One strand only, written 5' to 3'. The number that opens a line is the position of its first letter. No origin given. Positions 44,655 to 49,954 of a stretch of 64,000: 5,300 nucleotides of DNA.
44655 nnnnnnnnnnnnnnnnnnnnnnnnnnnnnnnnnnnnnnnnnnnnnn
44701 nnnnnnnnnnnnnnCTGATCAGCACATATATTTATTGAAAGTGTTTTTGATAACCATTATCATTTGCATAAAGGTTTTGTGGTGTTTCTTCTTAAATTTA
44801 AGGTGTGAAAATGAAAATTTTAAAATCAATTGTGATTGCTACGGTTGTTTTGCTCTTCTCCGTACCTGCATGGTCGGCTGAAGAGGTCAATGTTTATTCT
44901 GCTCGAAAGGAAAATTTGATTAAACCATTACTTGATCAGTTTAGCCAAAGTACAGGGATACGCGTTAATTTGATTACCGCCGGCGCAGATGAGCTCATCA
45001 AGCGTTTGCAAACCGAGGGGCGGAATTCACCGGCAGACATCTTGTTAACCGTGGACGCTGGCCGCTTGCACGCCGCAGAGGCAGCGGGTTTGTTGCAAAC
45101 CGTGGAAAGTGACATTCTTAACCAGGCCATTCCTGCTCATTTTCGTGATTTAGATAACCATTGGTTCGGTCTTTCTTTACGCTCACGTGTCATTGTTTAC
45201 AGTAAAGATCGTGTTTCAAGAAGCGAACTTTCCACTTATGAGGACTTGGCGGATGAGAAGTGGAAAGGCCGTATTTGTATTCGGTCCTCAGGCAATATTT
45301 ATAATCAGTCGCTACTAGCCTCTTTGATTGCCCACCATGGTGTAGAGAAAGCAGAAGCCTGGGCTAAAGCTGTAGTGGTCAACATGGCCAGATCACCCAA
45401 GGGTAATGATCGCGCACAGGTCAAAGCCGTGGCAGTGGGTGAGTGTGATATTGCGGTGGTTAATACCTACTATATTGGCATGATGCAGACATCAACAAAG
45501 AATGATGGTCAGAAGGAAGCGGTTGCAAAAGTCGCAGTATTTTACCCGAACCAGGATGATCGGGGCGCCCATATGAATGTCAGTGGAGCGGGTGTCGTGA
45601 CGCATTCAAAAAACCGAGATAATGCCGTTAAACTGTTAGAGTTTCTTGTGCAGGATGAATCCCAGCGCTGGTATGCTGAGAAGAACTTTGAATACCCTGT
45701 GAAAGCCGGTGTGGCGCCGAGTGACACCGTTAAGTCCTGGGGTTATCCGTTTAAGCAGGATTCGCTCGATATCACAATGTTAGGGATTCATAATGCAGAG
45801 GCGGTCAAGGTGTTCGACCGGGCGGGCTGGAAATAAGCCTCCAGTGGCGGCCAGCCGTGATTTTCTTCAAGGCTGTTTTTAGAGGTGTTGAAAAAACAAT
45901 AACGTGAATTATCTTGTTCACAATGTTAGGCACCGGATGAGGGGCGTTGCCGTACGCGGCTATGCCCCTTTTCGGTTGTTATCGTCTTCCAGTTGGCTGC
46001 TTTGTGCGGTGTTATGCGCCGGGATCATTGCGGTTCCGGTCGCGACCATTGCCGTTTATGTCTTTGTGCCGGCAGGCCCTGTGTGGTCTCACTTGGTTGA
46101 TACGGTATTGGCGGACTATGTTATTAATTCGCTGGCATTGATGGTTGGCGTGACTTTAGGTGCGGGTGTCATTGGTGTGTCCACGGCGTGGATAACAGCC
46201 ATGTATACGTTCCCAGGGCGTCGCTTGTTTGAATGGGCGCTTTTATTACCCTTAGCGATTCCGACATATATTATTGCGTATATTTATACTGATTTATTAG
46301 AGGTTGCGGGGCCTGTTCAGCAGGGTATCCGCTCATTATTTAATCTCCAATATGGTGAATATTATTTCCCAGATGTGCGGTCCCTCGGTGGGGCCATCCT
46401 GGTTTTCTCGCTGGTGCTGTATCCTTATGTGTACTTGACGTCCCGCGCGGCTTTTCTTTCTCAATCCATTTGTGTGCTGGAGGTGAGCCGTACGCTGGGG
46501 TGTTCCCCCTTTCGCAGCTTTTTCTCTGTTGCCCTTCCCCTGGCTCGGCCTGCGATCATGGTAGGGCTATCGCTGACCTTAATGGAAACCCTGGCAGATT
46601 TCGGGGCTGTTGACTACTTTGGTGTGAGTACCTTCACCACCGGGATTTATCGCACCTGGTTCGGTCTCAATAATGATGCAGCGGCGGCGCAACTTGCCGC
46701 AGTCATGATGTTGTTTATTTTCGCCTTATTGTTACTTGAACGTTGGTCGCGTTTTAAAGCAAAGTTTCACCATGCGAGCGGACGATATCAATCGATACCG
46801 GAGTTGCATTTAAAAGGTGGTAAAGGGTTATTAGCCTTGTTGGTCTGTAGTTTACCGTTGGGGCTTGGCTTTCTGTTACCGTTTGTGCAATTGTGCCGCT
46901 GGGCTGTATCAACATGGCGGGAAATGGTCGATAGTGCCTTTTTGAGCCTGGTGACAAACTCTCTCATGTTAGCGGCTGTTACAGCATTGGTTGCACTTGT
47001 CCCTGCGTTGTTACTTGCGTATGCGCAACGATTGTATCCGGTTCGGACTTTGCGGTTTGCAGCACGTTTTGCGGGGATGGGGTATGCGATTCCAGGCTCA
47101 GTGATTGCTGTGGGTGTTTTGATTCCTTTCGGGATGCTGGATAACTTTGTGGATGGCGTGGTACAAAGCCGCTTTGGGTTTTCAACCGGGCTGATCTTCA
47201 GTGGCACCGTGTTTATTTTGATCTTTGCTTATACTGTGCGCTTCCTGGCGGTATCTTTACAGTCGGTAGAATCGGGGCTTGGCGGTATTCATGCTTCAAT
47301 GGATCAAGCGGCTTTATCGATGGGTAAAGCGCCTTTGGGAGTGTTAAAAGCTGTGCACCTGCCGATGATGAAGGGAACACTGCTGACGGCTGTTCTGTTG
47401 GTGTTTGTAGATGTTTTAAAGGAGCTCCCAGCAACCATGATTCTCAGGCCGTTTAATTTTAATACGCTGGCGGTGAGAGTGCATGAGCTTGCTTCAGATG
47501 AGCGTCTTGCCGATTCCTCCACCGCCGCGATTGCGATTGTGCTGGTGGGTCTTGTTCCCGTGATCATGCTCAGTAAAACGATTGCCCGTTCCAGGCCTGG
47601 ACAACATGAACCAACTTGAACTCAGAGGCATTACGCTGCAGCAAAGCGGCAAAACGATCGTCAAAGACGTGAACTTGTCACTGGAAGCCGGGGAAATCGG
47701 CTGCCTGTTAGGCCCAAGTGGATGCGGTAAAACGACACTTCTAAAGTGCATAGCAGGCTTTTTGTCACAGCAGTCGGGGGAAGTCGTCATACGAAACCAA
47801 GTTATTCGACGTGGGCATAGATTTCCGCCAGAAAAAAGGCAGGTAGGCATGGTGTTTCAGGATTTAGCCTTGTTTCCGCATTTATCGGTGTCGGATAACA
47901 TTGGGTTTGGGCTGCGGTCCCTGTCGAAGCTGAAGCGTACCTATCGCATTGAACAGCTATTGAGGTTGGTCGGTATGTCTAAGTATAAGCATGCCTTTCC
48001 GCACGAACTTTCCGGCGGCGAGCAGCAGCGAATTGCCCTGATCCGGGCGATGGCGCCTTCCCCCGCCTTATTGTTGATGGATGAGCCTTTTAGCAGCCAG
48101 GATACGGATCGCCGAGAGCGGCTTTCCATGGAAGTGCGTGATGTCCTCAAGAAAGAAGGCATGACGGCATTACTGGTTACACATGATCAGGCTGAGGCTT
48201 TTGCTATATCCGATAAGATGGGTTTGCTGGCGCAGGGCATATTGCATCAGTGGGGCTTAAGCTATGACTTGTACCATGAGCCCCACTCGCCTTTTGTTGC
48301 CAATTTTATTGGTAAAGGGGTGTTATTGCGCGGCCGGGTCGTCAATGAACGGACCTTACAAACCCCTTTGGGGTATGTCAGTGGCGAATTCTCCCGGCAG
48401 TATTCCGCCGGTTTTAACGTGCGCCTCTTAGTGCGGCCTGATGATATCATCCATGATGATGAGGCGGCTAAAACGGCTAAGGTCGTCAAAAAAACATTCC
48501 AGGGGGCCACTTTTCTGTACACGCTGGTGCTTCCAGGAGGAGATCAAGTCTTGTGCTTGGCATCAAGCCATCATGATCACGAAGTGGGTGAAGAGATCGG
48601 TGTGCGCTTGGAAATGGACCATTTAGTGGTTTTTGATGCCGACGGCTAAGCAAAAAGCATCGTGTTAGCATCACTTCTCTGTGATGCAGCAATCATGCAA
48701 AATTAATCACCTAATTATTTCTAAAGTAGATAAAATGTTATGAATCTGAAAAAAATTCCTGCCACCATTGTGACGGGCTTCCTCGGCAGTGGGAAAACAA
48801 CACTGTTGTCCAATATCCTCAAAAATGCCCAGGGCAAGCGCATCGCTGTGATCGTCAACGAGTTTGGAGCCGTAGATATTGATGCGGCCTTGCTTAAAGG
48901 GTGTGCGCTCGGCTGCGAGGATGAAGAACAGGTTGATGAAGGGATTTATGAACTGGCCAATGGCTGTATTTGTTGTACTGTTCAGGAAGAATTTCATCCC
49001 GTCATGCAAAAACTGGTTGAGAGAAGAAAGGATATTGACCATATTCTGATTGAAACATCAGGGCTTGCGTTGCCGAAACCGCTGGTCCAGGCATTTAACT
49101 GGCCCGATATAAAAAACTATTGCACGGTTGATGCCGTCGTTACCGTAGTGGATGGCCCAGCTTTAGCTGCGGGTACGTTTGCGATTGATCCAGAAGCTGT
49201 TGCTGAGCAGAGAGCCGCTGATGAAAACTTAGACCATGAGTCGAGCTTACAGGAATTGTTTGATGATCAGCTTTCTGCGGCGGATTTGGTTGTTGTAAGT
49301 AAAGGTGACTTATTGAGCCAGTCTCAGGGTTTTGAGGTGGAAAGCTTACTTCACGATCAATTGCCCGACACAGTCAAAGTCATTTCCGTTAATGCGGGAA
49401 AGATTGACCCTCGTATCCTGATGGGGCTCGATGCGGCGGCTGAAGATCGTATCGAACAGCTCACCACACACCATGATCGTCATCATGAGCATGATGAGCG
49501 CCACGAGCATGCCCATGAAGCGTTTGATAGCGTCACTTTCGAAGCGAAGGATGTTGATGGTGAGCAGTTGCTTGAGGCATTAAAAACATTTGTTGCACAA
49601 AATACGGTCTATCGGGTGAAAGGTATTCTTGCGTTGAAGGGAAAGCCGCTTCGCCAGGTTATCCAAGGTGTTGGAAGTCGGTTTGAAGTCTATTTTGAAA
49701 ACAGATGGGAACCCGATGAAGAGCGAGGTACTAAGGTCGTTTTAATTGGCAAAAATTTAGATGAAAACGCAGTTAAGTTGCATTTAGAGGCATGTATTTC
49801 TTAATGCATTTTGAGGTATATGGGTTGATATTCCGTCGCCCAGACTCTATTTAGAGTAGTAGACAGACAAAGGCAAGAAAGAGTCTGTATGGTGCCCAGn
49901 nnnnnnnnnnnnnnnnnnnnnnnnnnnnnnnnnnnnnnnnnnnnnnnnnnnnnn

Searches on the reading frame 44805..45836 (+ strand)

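Call 52: search_protein_families(library=pfam, proteins=[window:44805-45836:+], max_evalue=0.00001)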
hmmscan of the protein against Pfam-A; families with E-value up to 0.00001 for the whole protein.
window:44805-45836:+ (343 aa): 4 families
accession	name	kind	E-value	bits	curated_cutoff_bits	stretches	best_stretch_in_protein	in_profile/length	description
PF13416.11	SBP_bac_8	-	1e-22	81.7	27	1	43-312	3-274/279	Bacterial extracellular solute-binding protein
PF13343.11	SBP_bac_6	-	4.6e-20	72.6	24.6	1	75-306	2-223/245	Bacterial extracellular solute-binding protein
PF01547.30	SBP_bac_1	-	1.2e-17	65.3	26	1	38-287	10-306/307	Bacterial extracellular solute-binding protein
PF13531.11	SBP_bac_11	-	4e-14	53.4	25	1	29-291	2-222/227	Bacterial extracellular solute-binding protein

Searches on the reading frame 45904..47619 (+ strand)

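Call 52: search_protein_families(library=pfam, proteins=[window:45904-47619:+], max_evalue=0.00001)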
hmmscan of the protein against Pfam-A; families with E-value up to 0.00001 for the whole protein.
window:45904-47619:+ (571 aa): 1 family
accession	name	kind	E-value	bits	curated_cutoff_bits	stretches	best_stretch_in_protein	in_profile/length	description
PF00528.27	BPD_transp_1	-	2.2e-11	44.2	26.4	1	91-278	1-174/184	Binding-protein-dependent transport system inner membrane component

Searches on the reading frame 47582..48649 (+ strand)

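Call 52: search_protein_families(library=pfam, proteins=[window:47582-48649:+], max_evalue=0.00001)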
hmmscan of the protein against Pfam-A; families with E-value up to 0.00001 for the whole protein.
window:47582-48649:+ (355 aa): 3 families
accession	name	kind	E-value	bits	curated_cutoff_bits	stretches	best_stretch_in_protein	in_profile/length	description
PF00005.33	ABC_tran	-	1.2e-35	123.6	25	1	27-170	1-136/137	ABC transporter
PF08402.16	TOBE_2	-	2.8e-11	43.8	21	1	282-351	1-76/76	TOBE domain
PF13304.12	AAA_21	-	4.1e-06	27.5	27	0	41-61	3-23/304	AAA domain, putative AbiEii toxin, Type IV TA system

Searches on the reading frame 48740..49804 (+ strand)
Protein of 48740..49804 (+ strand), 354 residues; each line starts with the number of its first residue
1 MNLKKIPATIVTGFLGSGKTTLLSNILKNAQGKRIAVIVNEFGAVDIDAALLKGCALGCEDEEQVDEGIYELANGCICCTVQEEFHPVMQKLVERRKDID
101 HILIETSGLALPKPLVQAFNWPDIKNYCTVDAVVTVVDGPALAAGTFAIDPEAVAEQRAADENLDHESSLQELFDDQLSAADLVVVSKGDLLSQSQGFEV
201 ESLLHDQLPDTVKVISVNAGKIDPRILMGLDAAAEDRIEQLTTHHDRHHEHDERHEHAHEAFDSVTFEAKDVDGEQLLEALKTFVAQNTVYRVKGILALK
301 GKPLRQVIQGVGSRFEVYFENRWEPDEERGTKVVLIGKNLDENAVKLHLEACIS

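Call 52: search_protein_families(library=pfam, proteins=[window:48740-49804:+], max_evalue=0.00001)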
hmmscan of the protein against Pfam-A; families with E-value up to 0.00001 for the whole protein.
window:48740-49804:+ (354 aa): 2 families
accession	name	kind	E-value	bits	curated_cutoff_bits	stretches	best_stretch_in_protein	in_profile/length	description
PF02492.25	cobW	-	8.3e-55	185.6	20.7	1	7-204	1-168/180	CobW/HypB/UreG, nucleotide-binding domain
PF07683.19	CobW_C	-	1.8e-19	69.8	22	1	263-352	2-93/94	Cobalamin synthesis protein cobW C-terminal domain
